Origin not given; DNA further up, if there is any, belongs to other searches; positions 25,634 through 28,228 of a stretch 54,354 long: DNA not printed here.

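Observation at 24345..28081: Orphan GspI/J/K-like pseudopilin triad with a giant (765 aa) K-like subunit and no assembly machinery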

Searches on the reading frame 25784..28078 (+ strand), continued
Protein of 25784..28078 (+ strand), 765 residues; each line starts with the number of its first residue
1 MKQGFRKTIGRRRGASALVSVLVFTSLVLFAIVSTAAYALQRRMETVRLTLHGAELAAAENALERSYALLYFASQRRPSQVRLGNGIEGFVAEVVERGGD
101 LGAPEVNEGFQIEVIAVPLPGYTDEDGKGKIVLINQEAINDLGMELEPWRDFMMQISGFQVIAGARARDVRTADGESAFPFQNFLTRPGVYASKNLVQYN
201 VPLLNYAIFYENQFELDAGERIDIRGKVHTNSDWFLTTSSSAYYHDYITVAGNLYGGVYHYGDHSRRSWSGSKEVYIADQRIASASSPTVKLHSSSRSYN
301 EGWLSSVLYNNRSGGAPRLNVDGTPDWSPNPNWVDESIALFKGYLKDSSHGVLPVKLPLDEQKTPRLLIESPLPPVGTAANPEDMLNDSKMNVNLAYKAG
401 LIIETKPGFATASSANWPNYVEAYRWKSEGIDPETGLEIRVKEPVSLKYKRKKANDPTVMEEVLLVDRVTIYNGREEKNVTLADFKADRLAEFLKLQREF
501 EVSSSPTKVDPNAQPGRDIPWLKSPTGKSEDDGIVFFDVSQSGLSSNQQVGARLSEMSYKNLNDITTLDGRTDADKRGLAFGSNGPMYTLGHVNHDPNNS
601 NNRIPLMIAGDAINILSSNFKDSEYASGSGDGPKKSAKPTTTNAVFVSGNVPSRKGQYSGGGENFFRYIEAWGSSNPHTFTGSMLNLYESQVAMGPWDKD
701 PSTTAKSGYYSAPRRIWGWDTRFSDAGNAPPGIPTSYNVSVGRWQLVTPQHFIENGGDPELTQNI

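Call 39: find_encoding_contigs(protein=P0008, flank=10000, max_places=1)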
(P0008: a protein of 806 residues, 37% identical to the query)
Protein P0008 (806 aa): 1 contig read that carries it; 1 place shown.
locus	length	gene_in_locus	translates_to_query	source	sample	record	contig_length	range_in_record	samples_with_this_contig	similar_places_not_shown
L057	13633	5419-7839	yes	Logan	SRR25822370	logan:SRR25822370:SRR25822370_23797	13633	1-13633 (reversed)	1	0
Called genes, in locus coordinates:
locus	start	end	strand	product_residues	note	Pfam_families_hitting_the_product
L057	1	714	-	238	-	?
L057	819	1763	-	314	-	-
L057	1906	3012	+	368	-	-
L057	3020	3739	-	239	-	PF13641:Glyco_tranf_2_3 (weak), PF00535:Glycos_transf_2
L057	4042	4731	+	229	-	PF07963:N_methyl (weak)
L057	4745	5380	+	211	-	PF07963:N_methyl (weak)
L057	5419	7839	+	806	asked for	-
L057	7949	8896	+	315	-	PF00756:Esterase, PF00326:Peptidase_S9 (weak)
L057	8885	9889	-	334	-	PF07313:AmiA-like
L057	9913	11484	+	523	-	PF00756:Esterase (weak), PF00326:Peptidase_S9 (faint)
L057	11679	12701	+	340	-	-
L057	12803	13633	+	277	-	?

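Call 53: search_protein_families(library=ncbifam, proteins=[L019:7101-7793:+, L019:7853-8410:+, L019:8433-9491:+, L019:9515-12376:+], max_evalue=0.1)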
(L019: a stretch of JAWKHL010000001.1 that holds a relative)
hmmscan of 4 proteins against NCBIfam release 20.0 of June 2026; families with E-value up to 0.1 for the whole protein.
L019:7101-7793:+ (230 aa): 9 families
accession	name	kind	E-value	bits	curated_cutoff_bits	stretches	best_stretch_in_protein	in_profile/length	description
TIGR01708.2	typeII_sec_gspH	equivalog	6.8e-07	29.4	80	1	18-80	2-65/169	type II secretion system minor pseudopilin GspH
NF040982.1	ComGD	equivalog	8.4e-07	29.5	70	1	18-91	2-76/139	competence type IV pilus minor pilin ComGD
NF047827.1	T3SSXpsH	equivalog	4.3e-05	23.3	160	1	19-85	2-69/145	type II secretion system protein XpsH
NF007862.0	PRK10574.1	equivalog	0.00076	19.6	138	1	16-58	3-45/145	prepilin peptidase-dependent pilin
NF007800.0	PRK10506.1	equivalog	0.0011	18.9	158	1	13-85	4-77/163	prepilin peptidase-dependent protein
TIGR02596.1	TIGR02596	subfamily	0.0072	16.4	70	1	20-87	1-63/196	Verru_Chthon cassette protein D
NF041013.1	T4P_ComGE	equivalog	0.02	15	49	1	19-91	5-80/83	competence type IV pilus minor pilin ComGE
TIGR02532.1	IV_pilin_GFxxxE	domain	0.021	14.7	16.3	1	19-39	3-23/24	prepilin-type N-terminal cleavage/methylation domain-containing protein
NF040999.1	pilin_ComGC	equivalog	0.033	14.4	75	1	18-52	2-36/84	competence type IV pilus major pilin ComGC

L019:7853-8410:+ (185 aa): 9 families
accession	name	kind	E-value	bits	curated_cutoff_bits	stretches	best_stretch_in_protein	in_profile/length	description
TIGR02523.1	type_IV_pilV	equivalog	4.6e-11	43.4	52.2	1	8-83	2-77/139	type IV pilus modification protein PilV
NF007660.0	PRK10332.1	equivalog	0.00029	21.3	86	1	4-81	5-75/107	prepilin-type N-terminal cleavage/methylation domain-containing protein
NF041013.1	T4P_ComGE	equivalog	0.0057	16.7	49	1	5-58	1-54/83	competence type IV pilus minor pilin ComGE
NF041002.1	pilin_ComGF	equivalog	0.013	15.7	80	1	7-59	1-54/139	competence type IV pilus minor pilin ComGF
TIGR01707.1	gspI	equivalog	0.02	15.4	44.35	1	9-41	1-33/101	type II secretion system minor pseudopilin GspI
NF047828.1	T3SSXpsI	equivalog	0.021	14.8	150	1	8-68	2-62/132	type II secretion system protein XpsI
TIGR02598.1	TIGR02598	subfamily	0.024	14.8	51.4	1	9-50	1-43/151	Verru_Chthon cassette protein B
NF038304.1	EPS_HpsC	equivalog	0.039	13.5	200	1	4-67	17-78/318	hormogonium polysaccharide secretion pseudopilin HpsC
NF007848.0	PRK10557.1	equivalog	0.041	13.2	120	1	5-48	8-49/192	prepilin peptidase-dependent protein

L019:8433-9491:+ (352 aa): 5 families
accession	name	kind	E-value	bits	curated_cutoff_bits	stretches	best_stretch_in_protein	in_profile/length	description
TIGR02532.1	IV_pilin_GFxxxE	domain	3.7e-05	23.4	16.3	1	19-41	2-24/24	prepilin-type N-terminal cleavage/methylation domain-containing protein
NF007660.0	PRK10332.1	equivalog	0.059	13.9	86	0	16-47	6-37/107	prepilin-type N-terminal cleavage/methylation domain-containing protein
TIGR01711.1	gspJ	equivalog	0.061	13.1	64.85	0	19-79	1-61/192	type II secretion system minor pseudopilin GspJ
TIGR02599.1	TIGR02599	subfamily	0.073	12.3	256.5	0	20-77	1-58/361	Verru_Chthon cassette protein C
NF007848.0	PRK10557.1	equivalog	0.098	12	120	0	12-80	4-72/192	prepilin peptidase-dependent protein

L019:9515-12376:+ (953 aa): 1 family
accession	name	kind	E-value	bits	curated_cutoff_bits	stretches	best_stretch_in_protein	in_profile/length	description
NF038301.1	EPS_HpsA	equivalog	4.5e-13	47.8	400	2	161-200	285-324/1503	hormogonium polysaccharide biosynthesis protein HpsA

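Call 54: search_protein_families(library=pfam, proteins=[L019:7101-7793:+, L019:7853-8410:+, L019:8433-9491:+, L019:9515-12376:+], max_evalue=0.1)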
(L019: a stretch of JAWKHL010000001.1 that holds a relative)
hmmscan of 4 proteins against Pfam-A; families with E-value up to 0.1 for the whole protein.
L019:7101-7793:+ (230 aa): 1 family
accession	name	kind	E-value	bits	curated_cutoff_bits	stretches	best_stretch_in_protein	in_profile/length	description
PF07963.17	N_methyl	-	0.0026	17.7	21.2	1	19-38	6-25/27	Prokaryotic N-terminal methylation motif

L019:7853-8410:+ (185 aa): 1 family
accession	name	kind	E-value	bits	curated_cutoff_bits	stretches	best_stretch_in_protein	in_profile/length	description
PF07963.17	N_methyl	-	0.00032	20.6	21.2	1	5-30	2-27/27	Prokaryotic N-terminal methylation motif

L019:8433-9491:+ (352 aa): 2 families
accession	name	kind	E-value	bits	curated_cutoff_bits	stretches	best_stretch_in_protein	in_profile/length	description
PF07963.17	N_methyl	-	9.4e-08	31.8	21.2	1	15-41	1-27/27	Prokaryotic N-terminal methylation motif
PF00736.24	EF1_GNE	-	0.046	14.3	20.8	0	271-317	35-82/88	EF-1 guanine nucleotide exchange domain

L019:9515-12376:+ (953 aa): 1 family
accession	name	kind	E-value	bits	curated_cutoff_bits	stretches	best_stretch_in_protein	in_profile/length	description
PF20615.3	DUF6802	-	0.0044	17.4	27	1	669-728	28-87/102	Family of unknown function (DUF6802)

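Call 55: search_protein_representatives(alignment_id=A1)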
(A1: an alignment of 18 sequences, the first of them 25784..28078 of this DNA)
Query: 18 sequences, 723 profile positions. Proteins with E-value up to 0.001 (for the whole library): 3310; up to 1e-10: 2252; up to 1e-30: 689. The best 150 are listed.
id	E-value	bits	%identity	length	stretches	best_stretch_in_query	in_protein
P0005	0.0e+00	1050.4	-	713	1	6-722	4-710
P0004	0.0e+00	1011.5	-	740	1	1-719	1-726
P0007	1.1e-292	989.5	-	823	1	1-712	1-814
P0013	5.0e-290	980.8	-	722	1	6-721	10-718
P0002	5.3e-279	944.3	-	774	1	2-722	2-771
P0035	1.7e-257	873.2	-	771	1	5-714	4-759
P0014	8.0e-218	742.1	-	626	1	18-710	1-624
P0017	8.1e-218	742.0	-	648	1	6-709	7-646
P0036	4.1e-210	716.6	-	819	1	6-713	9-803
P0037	3.8e-170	584.4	-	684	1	13-701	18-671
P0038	1.1e-140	487.0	-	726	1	7-706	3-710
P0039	5.6e-137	474.8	-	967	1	184-695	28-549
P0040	1.7e-127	443.4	-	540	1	179-696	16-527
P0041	6.0e-123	428.4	-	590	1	9-711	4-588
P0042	1.1e-117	411.1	-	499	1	134-709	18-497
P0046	1.2e-92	328.2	-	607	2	309-706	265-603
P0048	2.3e-87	310.8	-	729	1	6-711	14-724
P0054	9.6e-83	295.5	-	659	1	5-712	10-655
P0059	2.4e-80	287.6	-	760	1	6-704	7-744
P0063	3.2e-77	277.3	-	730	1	6-698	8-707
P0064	3.7e-76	273.7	-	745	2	6-576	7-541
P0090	1.2e-59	219.2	-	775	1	2-713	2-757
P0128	5.0e-53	197.3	-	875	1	9-695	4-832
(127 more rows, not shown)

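Call 70: search_protein_families(library=ncbifam, proteins=[L036:9248-12577:+, L036:13161-14489:+, L036:14613-15281:+], max_evalue=0.01)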
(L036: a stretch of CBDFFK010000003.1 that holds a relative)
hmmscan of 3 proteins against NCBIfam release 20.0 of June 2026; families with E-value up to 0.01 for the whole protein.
L036:9248-12577:+ (1110 aa): 1 family
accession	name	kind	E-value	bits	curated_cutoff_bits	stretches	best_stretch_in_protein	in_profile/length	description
NF038301.1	EPS_HpsA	equivalog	5.7e-07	27.6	400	1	250-291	285-326/1503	hormogonium polysaccharide biosynthesis protein HpsA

L036:13161-14489:+ (443 aa): 73 families (the best 25 are shown)
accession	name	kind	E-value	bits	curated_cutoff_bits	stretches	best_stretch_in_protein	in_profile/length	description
NF046044.1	PnpS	equivalog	6.1e-53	180.2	400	1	49-431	29-384/390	two-component system histidine kinase PnpS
TIGR02966.1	phoR_proteo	equivalog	1.7e-40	139.1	334.2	1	73-431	4-328/333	phosphate regulon sensor histidine kinase PhoR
NF033092.0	HK_WalK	equivalog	1.6e-37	129.4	725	1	70-438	253-593/594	cell wall metabolism sensor histidine kinase WalK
NF008312.0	PRK11100.1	equivalog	1.6e-30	106.4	356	1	180-438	242-473/477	two-component system sensor histidine kinase CreC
NF012163.2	BaeS_SmeS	equivalog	2.4e-29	102.6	500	1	191-437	237-456/457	sensor histidine kinase efflux regulator BaeS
NF007837.0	PRK10549.1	equivalog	2.8e-28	98.8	603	1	193-439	239-458/466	envelope stress sensor histidine kinase BaeS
TIGR01386.1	cztS_silS_copS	subfamily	1.4e-27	96.8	292.55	1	196-425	243-446/457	heavy metal sensor histidine kinase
NF033093.1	HK_VicK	exception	3.8e-27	95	680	1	61-438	80-434/448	cell wall metabolism sensor histidine kinase VicK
NF041880.1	EPS_EpsF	equivalog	6.9e-27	94.1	900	1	190-429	270-482/492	response regulator EpsF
NF008468.0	PRK11360.1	equivalog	1.4e-26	93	646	2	192-376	394-565/616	two-component system sensor histidine kinase AtoS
NF041735.1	hist_kin_RppB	equivalog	2.9e-26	92.3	400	1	197-431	219-432/438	two-component system sensor histidine kinase RppB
NF045911.1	TCSHisKinNblS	equivalog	6.8e-26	90.7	1000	1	87-421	278-603/621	two-component system sensor histidine kinase NblS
NF041210.1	his_kin_PieS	equivalog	7.3e-26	91.2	850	1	193-438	249-469/474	two component system sensor histidine kinase PieS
NF006800.0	PRK09303.1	equivalog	1.8e-25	89.7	342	1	165-431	123-370/383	histidine kinase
NF040691.1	MtrAB_MtrB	equivalog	2.1e-25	89.8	450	1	191-438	268-491/507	MtrAB system histidine kinase MtrB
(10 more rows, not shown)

L036:14613-15281:+ (223 aa): 3 families
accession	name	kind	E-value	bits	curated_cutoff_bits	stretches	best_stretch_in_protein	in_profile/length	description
TIGR02135.1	phoU_full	equivalog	3.4e-48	164.1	130.25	1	22-221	9-210/212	phosphate signaling complex protein PhoU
NF008332.0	PRK11115.1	equivalog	8.2e-32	110.6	342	1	21-220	19-219/239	phosphate signaling complex protein PhoU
TIGR00153.1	TIGR00153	hypoth_equivalog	0.0047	16.7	104.3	0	157-221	154-216/217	TIGR00153 family protein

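Call 74: list_cluster_members(proteins=[P0035, P0041, P0046, P0048, P0054, P0059, P0063, P0064, P0090, P0128])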
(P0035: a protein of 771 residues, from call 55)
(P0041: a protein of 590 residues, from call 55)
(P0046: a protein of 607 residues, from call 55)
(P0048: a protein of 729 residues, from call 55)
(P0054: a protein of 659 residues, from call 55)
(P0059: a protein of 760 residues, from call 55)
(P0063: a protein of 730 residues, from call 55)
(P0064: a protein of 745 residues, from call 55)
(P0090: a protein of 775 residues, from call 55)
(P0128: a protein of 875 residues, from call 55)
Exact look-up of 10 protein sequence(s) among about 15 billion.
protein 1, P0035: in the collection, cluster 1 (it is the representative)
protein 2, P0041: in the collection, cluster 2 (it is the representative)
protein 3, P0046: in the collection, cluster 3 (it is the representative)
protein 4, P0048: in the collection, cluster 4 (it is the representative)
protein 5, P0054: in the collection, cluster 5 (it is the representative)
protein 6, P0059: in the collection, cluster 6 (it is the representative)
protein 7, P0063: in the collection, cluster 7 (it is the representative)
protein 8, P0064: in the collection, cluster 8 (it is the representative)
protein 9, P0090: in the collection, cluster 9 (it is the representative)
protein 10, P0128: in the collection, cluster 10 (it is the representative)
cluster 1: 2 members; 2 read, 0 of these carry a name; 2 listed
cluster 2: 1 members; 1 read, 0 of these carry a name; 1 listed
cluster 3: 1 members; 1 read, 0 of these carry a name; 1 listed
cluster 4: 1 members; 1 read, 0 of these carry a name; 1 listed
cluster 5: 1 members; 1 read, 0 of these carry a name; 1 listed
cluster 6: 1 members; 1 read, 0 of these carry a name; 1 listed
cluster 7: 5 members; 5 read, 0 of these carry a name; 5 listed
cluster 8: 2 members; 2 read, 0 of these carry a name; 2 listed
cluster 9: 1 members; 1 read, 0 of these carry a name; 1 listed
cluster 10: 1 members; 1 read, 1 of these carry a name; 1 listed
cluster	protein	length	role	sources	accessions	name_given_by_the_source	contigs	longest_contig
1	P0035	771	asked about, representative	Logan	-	-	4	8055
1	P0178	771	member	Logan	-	-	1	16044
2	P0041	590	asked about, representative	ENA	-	-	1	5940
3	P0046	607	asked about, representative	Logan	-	-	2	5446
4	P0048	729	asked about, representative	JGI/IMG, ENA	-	-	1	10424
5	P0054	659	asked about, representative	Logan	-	-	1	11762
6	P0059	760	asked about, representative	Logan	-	-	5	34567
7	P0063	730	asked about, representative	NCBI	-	-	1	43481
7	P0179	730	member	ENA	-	-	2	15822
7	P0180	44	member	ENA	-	-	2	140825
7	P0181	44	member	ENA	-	-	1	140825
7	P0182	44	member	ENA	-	-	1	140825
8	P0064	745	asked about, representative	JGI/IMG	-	-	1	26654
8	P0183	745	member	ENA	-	-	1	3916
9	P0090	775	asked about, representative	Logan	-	-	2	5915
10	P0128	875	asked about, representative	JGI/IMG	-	hypothetical protein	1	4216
